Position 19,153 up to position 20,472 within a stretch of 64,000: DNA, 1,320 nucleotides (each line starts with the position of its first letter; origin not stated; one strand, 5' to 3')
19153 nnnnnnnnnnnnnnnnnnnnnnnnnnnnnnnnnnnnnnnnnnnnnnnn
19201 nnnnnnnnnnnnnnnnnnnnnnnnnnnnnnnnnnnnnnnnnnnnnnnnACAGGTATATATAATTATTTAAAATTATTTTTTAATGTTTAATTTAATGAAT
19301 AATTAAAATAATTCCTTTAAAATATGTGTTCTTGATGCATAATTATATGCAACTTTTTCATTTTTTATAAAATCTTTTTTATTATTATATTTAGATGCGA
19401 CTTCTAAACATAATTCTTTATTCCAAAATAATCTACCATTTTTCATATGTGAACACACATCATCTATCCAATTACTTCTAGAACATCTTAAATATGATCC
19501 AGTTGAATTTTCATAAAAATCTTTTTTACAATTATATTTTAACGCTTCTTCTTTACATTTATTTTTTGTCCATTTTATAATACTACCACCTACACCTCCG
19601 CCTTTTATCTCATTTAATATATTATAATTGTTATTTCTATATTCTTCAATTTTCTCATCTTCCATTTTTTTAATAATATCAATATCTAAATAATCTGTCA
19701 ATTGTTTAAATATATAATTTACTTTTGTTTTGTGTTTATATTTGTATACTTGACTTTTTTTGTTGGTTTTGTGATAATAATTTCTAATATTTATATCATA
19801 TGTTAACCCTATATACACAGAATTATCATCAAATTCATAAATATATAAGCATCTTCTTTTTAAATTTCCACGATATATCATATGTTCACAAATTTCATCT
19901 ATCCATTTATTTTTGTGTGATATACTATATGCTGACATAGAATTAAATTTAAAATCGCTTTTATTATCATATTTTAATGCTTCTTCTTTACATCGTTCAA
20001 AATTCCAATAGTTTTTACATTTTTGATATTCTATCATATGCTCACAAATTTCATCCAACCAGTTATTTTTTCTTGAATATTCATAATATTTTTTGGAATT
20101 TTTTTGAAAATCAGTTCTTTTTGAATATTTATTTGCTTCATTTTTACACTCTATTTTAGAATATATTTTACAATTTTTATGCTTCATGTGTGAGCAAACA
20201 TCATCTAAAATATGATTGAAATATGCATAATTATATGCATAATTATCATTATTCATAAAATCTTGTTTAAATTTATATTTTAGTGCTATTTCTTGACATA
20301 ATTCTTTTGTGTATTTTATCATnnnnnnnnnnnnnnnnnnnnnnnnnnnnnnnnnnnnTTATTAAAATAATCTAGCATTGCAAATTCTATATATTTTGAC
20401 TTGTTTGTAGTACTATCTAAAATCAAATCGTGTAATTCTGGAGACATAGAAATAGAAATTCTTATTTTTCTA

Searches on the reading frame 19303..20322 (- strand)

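Call 8: search_protein_families(library=pfam, proteins=[window:19303-20322:-], max_evalue=0.1)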
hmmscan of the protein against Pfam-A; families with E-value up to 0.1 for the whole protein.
window:19303-20322:- (339 aa): 1 family
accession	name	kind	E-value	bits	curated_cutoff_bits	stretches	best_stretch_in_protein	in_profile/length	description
PF22727.1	NCH2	-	0.056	14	27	1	71-117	14-62/96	NACHT C-terminal Helical domain 2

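Call 35: search_protein_families(library=phrogs, proteins=[window:19303-20322:-], max_evalue=0.01)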
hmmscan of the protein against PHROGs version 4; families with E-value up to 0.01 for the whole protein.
window:19303-20322:- (339 aa): 1 family
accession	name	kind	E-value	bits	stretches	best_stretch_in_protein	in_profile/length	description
phrog_20046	-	unknown function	4.2e-57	194.9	2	102-337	2-236/302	-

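Call 82: search_protein_families(library=padloc, proteins=[window:19303-20322:-], max_evalue=0.01)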
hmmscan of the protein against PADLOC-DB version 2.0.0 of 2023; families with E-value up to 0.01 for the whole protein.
window:19303-20322:- (339 aa): 1 family
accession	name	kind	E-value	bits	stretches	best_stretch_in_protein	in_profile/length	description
PDLC01137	ST_Kinase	-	0.00012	20.2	1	222-304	6-88/162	Serine/Threonine Kinase present with a putative adaptation module operon next to I-C systems in Rhodopirellula species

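Call 83: search_protein_families(library=ncbifam, proteins=[window:19303-20322:-], max_evalue=0.01)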
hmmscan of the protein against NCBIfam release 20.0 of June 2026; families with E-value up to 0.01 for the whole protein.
window:19303-20322:- (339 aa): 0 families
